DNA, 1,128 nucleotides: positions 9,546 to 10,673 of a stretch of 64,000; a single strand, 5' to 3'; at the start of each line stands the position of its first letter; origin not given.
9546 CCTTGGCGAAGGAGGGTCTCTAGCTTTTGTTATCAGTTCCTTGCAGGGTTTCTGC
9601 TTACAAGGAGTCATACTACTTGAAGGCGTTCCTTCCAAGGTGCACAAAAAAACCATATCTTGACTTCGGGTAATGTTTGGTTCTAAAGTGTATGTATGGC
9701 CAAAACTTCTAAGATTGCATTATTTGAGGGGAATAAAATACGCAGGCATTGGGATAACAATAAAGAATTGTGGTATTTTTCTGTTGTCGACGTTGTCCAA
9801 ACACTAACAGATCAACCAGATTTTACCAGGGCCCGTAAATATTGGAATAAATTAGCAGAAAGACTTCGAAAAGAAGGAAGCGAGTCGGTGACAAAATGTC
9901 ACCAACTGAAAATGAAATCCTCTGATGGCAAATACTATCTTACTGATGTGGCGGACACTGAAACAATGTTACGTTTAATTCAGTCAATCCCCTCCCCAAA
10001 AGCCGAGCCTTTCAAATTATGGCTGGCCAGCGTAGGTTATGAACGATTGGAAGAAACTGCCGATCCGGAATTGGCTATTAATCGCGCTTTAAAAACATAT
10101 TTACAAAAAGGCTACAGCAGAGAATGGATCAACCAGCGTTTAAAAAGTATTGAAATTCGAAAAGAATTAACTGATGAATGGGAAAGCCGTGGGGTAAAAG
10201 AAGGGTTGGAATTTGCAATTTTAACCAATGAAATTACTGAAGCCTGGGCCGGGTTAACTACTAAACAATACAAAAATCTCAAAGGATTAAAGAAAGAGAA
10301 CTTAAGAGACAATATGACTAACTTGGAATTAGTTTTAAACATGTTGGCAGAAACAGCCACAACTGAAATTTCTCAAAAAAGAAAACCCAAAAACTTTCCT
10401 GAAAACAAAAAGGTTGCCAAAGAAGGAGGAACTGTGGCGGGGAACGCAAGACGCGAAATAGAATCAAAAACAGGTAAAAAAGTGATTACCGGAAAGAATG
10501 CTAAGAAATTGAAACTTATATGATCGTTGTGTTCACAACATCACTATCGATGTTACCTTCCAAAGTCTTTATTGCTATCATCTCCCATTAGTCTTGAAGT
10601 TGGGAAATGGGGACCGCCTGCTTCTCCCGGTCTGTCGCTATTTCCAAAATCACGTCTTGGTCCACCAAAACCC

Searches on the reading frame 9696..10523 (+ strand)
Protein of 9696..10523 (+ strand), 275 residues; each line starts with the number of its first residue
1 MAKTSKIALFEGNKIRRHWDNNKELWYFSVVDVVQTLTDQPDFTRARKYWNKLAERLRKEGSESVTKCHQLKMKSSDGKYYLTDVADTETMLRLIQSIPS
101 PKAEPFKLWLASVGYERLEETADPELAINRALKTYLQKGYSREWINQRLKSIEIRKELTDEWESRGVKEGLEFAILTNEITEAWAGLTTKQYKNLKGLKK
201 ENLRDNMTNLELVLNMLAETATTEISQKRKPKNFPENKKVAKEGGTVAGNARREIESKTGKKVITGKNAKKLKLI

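Call 14: search_protein_families(library=pfam, proteins=[window:9696-10523:+], max_evalue=0.01)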
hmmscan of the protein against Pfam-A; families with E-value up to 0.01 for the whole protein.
window:9696-10523:+ (275 aa): 1 family
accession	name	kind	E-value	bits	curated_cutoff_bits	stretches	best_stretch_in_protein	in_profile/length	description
PF02498.22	Bro-N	-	6.3e-08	33.6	25.6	1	15-112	2-92/96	BRO family, N-terminal domain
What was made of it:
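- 9696..10523 (+): Bro-N / DinD-like gene (275 aa). It appears to be a translocatable ~870-bp cassette and is not part of the Fic cassette. Pfam Bro-N (call 14).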

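Call 36: search_protein_families(library=ncbifam, proteins=[window:9696-10523:+], max_evalue=0.01)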
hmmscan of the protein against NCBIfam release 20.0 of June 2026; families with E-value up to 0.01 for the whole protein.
window:9696-10523:+ (275 aa): 1 family
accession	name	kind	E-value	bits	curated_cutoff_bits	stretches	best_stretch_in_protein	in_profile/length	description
NF008573.0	PRK11525.1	equivalog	2.7e-08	33.5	242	1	125-257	122-250/288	DNA damage-inducible protein D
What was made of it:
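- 9696..10523 (+): Weak NCBIfam DinD match (call 36).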
